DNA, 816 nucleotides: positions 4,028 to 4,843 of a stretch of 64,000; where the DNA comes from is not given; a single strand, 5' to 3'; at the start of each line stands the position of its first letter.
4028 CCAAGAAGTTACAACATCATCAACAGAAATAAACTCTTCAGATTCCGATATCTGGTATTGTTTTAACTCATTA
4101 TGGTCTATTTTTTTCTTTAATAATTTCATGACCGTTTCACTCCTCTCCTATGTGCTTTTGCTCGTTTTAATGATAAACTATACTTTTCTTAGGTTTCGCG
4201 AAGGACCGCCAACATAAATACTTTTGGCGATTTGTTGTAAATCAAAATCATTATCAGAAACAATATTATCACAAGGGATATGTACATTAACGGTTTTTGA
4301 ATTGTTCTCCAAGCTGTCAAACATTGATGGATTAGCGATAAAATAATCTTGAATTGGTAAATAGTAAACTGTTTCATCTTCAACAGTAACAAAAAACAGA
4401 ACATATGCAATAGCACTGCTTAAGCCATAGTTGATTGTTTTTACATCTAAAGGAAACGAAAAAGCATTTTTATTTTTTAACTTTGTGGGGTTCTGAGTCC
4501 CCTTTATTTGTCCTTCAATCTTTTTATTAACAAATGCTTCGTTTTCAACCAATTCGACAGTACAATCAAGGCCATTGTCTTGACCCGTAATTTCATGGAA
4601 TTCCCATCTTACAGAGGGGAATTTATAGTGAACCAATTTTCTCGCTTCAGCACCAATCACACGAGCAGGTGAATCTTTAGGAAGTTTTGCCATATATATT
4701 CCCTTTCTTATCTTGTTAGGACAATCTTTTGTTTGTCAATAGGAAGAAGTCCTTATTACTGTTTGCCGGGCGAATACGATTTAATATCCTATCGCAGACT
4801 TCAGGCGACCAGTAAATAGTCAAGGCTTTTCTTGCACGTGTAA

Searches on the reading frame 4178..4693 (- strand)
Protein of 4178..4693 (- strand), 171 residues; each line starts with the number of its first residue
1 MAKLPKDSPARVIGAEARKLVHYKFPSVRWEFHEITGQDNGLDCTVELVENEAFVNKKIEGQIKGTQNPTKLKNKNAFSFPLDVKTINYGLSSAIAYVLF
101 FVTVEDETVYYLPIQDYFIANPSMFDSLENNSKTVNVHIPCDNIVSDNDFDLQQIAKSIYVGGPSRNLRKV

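Call 3: search_protein_families(library=pfam, proteins=[window:4178-4693:-], max_evalue=0.01)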
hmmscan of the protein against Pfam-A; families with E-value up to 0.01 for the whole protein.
window:4178-4693:- (171 aa): 1 family
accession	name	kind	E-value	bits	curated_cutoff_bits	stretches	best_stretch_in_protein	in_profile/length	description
PF14280.11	DUF4365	-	4.7e-16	59.6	24.3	1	17-150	4-132/139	Domain of unknown function (DUF4365)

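Call 4: search_protein_families(library=padloc, proteins=[window:4178-4693:-], max_evalue=0.01)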
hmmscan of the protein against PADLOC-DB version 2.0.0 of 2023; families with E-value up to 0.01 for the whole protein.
window:4178-4693:- (171 aa): 6 families
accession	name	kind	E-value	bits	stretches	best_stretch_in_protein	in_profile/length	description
PDLC02398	Aga_REase-PNTD1-PNTD2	-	1.5e-13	48.5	1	9-126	7-113/429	Class I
PDLC02415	Aga_REase-PNTD1-PNTD2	-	6e-07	26.6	1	12-123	9-120/423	Class I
PDLC04297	PDC-M02A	-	3.4e-06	25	1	30-148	24-150/165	-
PDLC04291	PDC-M02A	-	4.3e-06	24.8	1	39-149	42-162/176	-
PDLC04278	PDC-M02A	-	0.00014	19.9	1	34-148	30-152/167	-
PDLC04276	PDC-M02A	-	0.0017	16.1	0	38-88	49-101/184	-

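Call 6: search_protein_families(library=ncbifam, proteins=[window:4178-4693:-], max_evalue=0.001)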
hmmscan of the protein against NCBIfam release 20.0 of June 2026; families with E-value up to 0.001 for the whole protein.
window:4178-4693:- (171 aa): 0 families

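Call 27: find_homologous_proteins(query=window:4178-4693:-, max_evalue=0.001)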
Query window:4178-4693:- (171 aa): 183 proteins with E <= 0.001 among 212 candidates; the best 120 are listed.
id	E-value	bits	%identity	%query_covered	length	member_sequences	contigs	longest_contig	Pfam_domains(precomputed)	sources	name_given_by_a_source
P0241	4.4e-109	380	99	100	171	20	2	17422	PF14280.12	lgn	-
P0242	1.5e-90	319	82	100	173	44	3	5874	PF14280.12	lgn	-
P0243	2.4e-88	312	80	100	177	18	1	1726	PF14280.12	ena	-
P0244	1.2e-85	303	77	100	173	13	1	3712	PF14280.12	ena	-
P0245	2.8e-83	296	76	100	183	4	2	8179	PF14280.12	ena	-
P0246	7.1e-81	288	74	100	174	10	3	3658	PF14280.12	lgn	-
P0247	5.0e-80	285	73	100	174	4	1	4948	PF14280.12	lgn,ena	-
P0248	7.0e-80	285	73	100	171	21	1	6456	PF14280.12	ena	-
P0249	2.4e-79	283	73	100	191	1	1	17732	PF14280.12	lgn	-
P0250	2.5e-79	283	71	100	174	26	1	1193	PF14280.12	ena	-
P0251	9.0e-79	281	71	100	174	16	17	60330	PF14280.12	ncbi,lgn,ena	-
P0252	4.8e-78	279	68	100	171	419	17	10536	PF14280.12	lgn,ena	-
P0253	2.3e-77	277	71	100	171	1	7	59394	PF14280.12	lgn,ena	-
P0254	6.0e-77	275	71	100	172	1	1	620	PF14280.12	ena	-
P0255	1.2e-76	274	72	100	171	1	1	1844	PF14280.12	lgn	-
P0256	1.8e-76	274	72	99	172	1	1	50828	PF14280.12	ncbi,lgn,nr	ncbi:MAG: DUF4365 domain-containing protein [Acutalibacteraceae bacterium]|nr:DUF4365 domain-contain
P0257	2.1e-76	273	70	100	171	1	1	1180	PF14280.12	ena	-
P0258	2.4e-76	273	71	100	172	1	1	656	PF14280.12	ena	-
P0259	4.7e-76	272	71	100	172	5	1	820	PF14280.12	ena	-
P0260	1.2e-75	271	70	98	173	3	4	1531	PF14280.12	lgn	-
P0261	1.5e-75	271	70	100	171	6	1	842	PF14280.12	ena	-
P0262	2.0e-75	270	70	100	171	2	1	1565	PF14280.12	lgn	-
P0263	2.5e-75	270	67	100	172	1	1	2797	PF14280.12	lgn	-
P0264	5.4e-75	269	70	100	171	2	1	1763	PF14280.12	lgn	-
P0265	6.7e-75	269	68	100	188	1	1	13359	PF14280.12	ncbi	-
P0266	2.0e-74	267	65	100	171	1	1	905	PF14280.12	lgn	-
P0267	2.2e-74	267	67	100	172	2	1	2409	PF14280.12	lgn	-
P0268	2.3e-74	267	68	100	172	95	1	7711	PF14280.12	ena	-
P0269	5.6e-74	266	70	100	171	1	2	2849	PF14280.12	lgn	-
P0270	1.6e-73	264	68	99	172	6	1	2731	PF14280.12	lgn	-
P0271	3.7e-73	263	69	99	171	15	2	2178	PF14280.12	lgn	-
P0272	3.8e-73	263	65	100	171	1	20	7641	PF14280.12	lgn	-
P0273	5.6e-73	262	67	100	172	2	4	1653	PF14280.12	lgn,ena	-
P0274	6.3e-73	262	68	100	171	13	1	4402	PF14280.12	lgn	-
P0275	1.2e-72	261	68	100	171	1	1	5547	PF14280.12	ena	-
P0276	1.5e-72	261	65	100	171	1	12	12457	PF14280.12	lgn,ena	-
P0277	3.3e-72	260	66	100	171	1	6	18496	PF14280.12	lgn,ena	-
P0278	4.9e-72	259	67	100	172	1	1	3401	PF14280.12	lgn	-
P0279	5.8e-72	259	66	99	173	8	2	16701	PF14280.12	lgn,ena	-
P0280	6.2e-72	259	65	100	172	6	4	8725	PF14280.12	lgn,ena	-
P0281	7.0e-72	259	66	100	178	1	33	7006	PF14280.12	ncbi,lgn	-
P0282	1.2e-71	258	65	100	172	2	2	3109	PF14280.12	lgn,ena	-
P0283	1.7e-71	258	67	98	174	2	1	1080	PF14280.12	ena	-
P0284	1.8e-71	257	67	98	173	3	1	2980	PF14280.12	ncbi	-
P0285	6.1e-71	256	65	100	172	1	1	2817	PF14280.12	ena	-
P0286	7.8e-71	255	67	100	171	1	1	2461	PF14280.12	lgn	-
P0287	7.9e-71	255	68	98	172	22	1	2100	PF14280.12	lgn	-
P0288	1.0e-70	255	65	100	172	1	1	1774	PF14280.12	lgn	-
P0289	1.4e-70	255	65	100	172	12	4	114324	PF14280.12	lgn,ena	-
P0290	1.4e-70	254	65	100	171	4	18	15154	PF14280.12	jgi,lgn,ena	-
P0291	1.8e-70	254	65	98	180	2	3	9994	PF14280.12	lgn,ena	-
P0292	2.9e-70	253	66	100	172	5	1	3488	PF14280.12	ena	-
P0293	3.3e-70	253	65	98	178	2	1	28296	PF14280.12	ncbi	-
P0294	3.3e-70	253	63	100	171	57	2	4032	PF14280.12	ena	-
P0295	5.9e-70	252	63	100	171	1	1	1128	PF14280.12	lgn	-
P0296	6.0e-70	252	70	94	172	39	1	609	PF14280.12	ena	-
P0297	6.6e-70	252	65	99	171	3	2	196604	PF14280.12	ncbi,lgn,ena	-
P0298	7.4e-70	252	63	100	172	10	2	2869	PF14280.12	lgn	-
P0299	1.0e-69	252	66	98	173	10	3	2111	PF14280.12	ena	-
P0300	1.4e-69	251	67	98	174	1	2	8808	PF14280.12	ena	-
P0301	1.5e-69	251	65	99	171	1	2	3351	PF14280.12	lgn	-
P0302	1.6e-69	251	67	100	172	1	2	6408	PF14280.12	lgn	-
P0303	1.8e-69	251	64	99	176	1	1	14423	PF14280.12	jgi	-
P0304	3.6e-69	250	66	100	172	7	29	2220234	PF14280.12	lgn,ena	-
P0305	5.4e-69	249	63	100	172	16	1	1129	PF14280.12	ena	-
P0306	9.7e-69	249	64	100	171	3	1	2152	PF14280.12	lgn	-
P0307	1.3e-68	248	65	99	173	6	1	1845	PF14280.12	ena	-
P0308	1.5e-68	248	65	100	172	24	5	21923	PF14280.12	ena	-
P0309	4.9e-68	246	66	98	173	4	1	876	PF14280.12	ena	-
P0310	6.1e-68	246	65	98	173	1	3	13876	PF14280.12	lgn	-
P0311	6.4e-68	246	63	100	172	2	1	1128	PF14280.12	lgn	-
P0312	9.3e-68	245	62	99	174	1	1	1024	PF14280.12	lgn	-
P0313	1.2e-67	245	63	100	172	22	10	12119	PF14280.12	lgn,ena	-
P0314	1.2e-67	245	65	100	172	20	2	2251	PF14280.12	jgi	-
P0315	3.1e-67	244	63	100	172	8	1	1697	PF14280.12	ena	-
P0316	3.1e-67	244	61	100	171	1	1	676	PF14280.12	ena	-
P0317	5.7e-67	243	62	100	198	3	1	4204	PF14280.12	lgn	-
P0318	7.1e-67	242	63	100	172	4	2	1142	PF14280.12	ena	-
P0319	8.3e-67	242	62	100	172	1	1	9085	PF14280.12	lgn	-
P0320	1.4e-66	242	63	100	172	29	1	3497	PF14280.12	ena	-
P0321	1.7e-66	241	63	100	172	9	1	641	PF14280.12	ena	-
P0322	1.8e-66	241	61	100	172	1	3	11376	PF14280.12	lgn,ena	-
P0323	7.0e-66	239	60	100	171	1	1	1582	PF14280.12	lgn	-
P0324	8.3e-66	239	63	100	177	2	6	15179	PF14280.12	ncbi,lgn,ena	-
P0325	1.4e-65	238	61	100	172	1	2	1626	PF14280.12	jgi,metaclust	metaclust:\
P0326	2.1e-65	238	62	100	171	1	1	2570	PF14280.12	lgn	-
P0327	2.2e-65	238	60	99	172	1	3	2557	PF14280.12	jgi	jgi:hypothetical protein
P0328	2.5e-65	237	60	100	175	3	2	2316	PF14280.12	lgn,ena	-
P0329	2.7e-65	237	64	100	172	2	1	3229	PF14280.12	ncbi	-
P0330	3.7e-65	237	65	100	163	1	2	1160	PF14280.12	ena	-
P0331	3.7e-65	237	69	88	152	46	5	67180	PF14280.12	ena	-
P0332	4.1e-65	237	63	100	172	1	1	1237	PF14280.12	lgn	-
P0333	4.8e-65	237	61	99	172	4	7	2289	PF14280.12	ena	-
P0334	1.3e-64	235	65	100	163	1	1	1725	PF14280.12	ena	-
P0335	3.6e-64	234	62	99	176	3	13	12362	PF14280.12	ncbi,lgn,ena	-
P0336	5.4e-64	233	62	99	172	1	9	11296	PF14280.12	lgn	-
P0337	6.1e-64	233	60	98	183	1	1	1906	PF14280.12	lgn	-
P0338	1.4e-63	232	63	98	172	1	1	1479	PF14280.12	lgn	-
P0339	2.0e-63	231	60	99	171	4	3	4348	PF14280.12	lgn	-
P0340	2.4e-63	231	60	98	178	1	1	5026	PF14280.12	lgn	-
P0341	2.9e-63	231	67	88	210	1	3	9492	PF14280.12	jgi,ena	jgi:hypothetical protein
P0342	2.0e-62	228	58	100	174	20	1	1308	PF14280.12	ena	-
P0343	1.5e-61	225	57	100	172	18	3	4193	PF14280.12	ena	-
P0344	1.7e-61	225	59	99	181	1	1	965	PF14280.12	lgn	-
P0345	3.6e-61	224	63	94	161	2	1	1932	PF14280.12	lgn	-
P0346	4.2e-61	224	58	99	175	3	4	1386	PF14280.12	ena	-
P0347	1.8e-59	218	58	99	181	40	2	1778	PF14280.12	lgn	-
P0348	2.0e-59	218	60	99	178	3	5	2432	PF14280.12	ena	-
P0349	2.6e-59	218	56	100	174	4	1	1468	PF14280.12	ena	-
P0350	4.7e-59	217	56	100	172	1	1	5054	PF14280.12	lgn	-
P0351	4.8e-59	217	58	99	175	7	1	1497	PF14280.12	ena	-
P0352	1.3e-58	216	58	99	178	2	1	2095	PF14280.12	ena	-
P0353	1.4e-58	215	81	70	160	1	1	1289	PF14280.12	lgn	-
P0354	3.2e-58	214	54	100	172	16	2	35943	PF14280.12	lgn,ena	-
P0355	8.4e-58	213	66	84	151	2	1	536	PF14280.12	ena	-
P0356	1.5e-57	212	57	99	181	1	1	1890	PF14280.12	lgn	-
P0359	7.7e-57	210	58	100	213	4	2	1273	PF14280.12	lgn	-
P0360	1.2e-56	209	61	99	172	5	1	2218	PF14280.12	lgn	-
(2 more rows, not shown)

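Call 28: find_encoding_contigs(protein=P0251, flank=6000, max_places=4)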
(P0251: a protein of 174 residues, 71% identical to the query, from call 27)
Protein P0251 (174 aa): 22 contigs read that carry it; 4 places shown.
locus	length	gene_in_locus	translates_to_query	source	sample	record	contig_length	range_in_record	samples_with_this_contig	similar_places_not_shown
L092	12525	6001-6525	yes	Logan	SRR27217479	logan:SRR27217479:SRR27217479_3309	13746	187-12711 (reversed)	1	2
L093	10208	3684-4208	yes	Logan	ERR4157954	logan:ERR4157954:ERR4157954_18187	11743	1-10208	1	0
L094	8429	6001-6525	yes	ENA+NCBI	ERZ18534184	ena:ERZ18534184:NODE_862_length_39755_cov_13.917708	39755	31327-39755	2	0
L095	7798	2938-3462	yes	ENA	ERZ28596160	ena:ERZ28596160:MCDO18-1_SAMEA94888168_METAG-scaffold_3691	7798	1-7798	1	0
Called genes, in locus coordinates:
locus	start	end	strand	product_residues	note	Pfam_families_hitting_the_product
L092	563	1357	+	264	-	PF02517:Rce1-like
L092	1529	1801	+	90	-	-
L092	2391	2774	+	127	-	PF14198:TnpV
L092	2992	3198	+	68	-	PF13443:HTH_26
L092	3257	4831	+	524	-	PF12161:HsdM_N, PF02384:N6_Mtase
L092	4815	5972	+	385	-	PF01420:Methylase_S (weak)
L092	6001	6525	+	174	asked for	PF14280:DUF4365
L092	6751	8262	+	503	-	-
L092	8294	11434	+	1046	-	PF04313:HSDR_N, PF04851:ResIII, PF18766:SWI2_SNF2, PF22679:T1R_D3-like, PF11867:T1RH-like_C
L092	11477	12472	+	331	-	-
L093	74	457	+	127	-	PF14198:TnpV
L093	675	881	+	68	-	PF13443:HTH_26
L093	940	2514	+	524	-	PF12161:HsdM_N, PF02384:N6_Mtase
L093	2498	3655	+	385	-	PF01420:Methylase_S (weak)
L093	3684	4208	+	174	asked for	PF14280:DUF4365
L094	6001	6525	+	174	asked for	PF14280:DUF4365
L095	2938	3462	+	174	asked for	PF14280:DUF4365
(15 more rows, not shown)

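Call 29: find_encoding_contigs(protein=P0304, flank=6000, max_places=4)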
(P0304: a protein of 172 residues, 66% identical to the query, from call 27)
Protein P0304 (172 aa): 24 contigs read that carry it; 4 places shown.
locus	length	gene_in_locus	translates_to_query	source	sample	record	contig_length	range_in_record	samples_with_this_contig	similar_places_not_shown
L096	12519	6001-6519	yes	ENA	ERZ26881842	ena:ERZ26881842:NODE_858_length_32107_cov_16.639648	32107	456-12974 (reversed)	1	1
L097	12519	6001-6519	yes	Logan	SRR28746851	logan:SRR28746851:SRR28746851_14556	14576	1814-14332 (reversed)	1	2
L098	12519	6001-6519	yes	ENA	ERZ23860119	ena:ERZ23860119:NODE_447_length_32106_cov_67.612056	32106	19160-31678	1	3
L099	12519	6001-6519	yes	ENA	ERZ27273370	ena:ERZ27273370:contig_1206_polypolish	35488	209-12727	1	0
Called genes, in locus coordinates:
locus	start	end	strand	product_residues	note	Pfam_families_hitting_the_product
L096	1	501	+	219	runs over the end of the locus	PF03070:TENA_THI-4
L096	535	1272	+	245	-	PF00005:ABC_tran, PF13304:AAA_21 (faint)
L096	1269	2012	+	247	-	PF00528:BPD_transp_1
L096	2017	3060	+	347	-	PF09084:NMT1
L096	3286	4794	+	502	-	PF12161:HsdM_N, PF02384:N6_Mtase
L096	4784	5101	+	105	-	PF01420:Methylase_S (weak)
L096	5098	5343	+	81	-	PF01420:Methylase_S (weak)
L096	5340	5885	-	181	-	PF01420:Methylase_S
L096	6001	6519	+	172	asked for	PF14280:DUF4365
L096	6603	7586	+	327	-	PF02899:Phage_int_SAM_1 (weak), PF13495:Phage_int_SAM_4, PF00589:Phage_integrase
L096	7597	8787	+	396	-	PF01420:Methylase_S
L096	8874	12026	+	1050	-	PF04313:HSDR_N, PF04851:ResIII, PF18766:SWI2_SNF2, PF22679:T1R_D3-like, PF11867:T1RH-like_C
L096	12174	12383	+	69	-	PF12844:HTH_19, PF13560:HTH_31, PF01381:HTH_3, PF04545:Sigma70_r4 (faint), PF13413:HTH_25 (weak), PF13443:HTH_26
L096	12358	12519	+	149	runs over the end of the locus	-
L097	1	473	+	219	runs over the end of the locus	PF03070:TENA_THI-4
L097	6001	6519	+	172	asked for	PF14280:DUF4365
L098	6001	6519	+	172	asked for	PF14280:DUF4365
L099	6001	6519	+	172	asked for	PF14280:DUF4365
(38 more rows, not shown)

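Call 76: find_encoding_contigs(protein=P0249, flank=6000, max_places=2)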
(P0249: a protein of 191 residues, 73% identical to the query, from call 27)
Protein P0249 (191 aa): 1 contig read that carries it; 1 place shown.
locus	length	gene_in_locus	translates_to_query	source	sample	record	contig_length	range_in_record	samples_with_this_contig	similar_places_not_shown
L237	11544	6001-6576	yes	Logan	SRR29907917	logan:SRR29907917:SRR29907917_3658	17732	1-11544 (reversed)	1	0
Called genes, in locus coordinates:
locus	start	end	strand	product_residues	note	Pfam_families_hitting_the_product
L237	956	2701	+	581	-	PF02384:N6_Mtase, PF01420:Methylase_S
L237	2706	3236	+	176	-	-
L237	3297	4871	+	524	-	PF12161:HsdM_N, PF02384:N6_Mtase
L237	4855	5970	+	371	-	PF01420:Methylase_S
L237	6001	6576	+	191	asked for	PF14280:DUF4365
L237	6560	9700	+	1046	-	PF04313:HSDR_N, PF04851:ResIII, PF18766:SWI2_SNF2, PF22679:T1R_D3-like, PF11867:T1RH-like_C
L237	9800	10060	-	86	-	PF00269:SASP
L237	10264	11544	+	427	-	?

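Call 77: find_encoding_contigs(protein=P0256, flank=6000, max_places=2)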
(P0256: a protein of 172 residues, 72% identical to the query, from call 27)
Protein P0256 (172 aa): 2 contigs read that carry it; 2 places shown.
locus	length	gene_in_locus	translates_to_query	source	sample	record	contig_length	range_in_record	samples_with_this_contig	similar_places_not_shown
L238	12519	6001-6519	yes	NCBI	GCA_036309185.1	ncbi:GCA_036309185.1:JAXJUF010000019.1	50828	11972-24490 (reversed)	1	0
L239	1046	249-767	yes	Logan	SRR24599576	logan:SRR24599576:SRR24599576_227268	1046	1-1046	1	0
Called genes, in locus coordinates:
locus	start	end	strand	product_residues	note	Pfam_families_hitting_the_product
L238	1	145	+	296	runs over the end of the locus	PF00701:DHDPS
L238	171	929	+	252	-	PF01113:DapB_N, PF05173:DapB_C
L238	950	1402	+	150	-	PF01842:ACT (faint), PF13840:ACT_7, PF22468:ACT_9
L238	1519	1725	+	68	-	-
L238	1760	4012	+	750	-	PF13089:PP_kinase_N, PF02503:PP_kinase, PF17941:PP_kinase_C_1, PF13091:PLDc_2 (faint), PF13090:PP_kinase_C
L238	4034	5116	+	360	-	PF00365:PFK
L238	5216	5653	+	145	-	PF03703:bPH_2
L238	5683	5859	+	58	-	PF14056:DUF4250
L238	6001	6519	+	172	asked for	PF14280:DUF4365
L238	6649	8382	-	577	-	-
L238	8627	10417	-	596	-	PF01336:tRNA_anti-codon, PF00152:tRNA-synt_2, PF02938:GAD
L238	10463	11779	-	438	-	PF01409:tRNA-synt_2d (faint), PF13393:tRNA-synt_His, PF00587:tRNA-synt_2b, PF03129:HGTP_anticodon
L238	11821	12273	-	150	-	PF13527:Acetyltransf_9, PF13673:Acetyltransf_10, PF00583:Acetyltransf_1, PF13508:Acetyltransf_7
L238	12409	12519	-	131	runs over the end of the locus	PF02142:MGS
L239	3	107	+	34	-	?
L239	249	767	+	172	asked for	PF14280:DUF4365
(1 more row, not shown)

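Call 78: find_encoding_contigs(protein=P0242, flank=6000, max_places=3)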
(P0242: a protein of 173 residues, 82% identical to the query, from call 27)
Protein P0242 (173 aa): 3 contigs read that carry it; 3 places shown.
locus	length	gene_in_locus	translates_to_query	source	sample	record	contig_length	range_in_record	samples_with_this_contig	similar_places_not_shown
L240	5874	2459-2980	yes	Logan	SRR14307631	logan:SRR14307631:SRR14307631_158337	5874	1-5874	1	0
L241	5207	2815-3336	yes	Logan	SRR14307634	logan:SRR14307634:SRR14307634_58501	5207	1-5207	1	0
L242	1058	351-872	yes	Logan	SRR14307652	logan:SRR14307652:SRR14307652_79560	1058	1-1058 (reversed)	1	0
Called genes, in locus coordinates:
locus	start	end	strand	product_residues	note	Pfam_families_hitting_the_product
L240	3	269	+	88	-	?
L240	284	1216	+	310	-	PF16289:PIN_12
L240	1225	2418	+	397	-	PF01420:Methylase_S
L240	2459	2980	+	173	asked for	PF14280:DUF4365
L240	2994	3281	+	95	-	-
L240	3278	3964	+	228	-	-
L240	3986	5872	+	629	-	?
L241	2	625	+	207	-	?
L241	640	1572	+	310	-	PF16289:PIN_12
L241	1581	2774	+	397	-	PF01420:Methylase_S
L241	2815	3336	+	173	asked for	PF14280:DUF4365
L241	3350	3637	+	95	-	-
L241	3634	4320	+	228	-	-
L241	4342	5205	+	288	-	?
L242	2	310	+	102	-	?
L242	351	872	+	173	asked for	PF14280:DUF4365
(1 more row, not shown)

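Call 95: search_protein_families(library=pfam, proteins=[L092:6751-8262:+], max_evalue=0.1)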
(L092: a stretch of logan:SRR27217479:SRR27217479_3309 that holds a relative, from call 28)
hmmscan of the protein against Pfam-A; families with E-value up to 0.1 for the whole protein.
L092:6751-8262:+ (503 aa): 2 families
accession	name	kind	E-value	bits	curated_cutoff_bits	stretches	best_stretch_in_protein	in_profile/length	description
PF12686.12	DUF3800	-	0.0014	19.7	21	1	6-279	2-146/149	Protein of unknown function (DUF3800)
PF16280.10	DUF4928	-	0.023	14.4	25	1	346-403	83-141/306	Domain of unknown function (DUF4928)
